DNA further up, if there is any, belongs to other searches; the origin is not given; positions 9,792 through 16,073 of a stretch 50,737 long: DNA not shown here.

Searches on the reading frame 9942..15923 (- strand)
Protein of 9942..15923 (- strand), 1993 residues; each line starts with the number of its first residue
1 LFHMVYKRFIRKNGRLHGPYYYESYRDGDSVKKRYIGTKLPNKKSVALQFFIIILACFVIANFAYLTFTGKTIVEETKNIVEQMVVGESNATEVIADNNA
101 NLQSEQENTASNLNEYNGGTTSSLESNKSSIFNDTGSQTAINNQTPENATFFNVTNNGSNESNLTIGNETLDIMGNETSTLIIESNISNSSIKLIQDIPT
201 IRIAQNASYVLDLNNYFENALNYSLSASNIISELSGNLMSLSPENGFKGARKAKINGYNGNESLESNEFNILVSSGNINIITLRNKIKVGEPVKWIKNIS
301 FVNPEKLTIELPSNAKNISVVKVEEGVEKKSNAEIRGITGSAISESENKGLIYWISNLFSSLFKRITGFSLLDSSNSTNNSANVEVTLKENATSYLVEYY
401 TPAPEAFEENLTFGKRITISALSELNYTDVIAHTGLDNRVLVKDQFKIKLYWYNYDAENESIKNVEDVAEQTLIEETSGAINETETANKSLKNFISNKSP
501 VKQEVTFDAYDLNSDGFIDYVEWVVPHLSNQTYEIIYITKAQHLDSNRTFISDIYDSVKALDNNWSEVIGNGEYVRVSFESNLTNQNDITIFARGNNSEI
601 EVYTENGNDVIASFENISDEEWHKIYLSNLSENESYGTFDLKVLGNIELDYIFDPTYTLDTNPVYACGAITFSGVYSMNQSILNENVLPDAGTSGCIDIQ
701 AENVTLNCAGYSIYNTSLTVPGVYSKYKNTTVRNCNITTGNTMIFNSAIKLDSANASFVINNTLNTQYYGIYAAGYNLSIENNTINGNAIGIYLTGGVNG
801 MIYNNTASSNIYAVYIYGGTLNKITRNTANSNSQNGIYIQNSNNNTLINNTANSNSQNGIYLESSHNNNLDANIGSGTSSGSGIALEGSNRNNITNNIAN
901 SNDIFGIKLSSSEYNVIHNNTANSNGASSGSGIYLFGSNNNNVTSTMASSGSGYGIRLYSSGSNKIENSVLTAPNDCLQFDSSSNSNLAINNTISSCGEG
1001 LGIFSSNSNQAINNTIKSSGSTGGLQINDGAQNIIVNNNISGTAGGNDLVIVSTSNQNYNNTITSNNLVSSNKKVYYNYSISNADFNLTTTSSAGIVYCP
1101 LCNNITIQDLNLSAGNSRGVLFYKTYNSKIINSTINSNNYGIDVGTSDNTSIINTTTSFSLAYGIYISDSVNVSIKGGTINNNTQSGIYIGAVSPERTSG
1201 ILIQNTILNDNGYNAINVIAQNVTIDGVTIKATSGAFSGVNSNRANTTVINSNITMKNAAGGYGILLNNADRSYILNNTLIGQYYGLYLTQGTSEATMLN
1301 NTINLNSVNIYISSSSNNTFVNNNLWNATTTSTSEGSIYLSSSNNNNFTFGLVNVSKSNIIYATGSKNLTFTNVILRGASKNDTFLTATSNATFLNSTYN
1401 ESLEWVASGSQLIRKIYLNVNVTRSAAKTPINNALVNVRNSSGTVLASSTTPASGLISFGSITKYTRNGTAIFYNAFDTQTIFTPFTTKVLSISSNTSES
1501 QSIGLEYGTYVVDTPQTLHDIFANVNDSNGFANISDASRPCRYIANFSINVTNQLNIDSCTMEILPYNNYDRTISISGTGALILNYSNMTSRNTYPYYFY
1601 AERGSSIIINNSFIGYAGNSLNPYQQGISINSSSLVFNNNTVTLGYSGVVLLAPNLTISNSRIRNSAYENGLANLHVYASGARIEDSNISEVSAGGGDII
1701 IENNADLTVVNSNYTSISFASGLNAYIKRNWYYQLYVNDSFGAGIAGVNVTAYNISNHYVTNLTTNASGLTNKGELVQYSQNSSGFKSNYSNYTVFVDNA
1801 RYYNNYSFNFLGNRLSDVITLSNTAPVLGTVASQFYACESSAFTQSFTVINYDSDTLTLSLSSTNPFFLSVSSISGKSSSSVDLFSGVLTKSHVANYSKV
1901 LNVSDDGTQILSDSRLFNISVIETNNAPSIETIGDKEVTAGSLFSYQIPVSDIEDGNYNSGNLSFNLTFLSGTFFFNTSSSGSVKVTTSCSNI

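Call 56: search_protein_families(library=pfam, proteins=[window:9942-15923:-], max_evalue=0.001)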
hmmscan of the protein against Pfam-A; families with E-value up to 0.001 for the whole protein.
window:9942-15923:- (1993 aa): 4 families
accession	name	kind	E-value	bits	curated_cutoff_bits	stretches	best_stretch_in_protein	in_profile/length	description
PF13229.12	Beta_helix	-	4.6e-36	124.3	25.9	5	813-970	2-157/158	Right handed beta helix region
PF05048.19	NosD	-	3.5e-29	102.2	23.6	5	827-944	53-165/212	Periplasmic copper-binding protein (NosD)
PF11974.14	bMG3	-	1.2e-05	25.7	34.9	0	1418-1471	15-69/103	Bacterial alpha-2-macroglobulin MG3 domain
PF13620.12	CarboxypepD_reg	-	8.8e-05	23.2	32.3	0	1737-1769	6-38/82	Carboxypeptidase regulatory-like domain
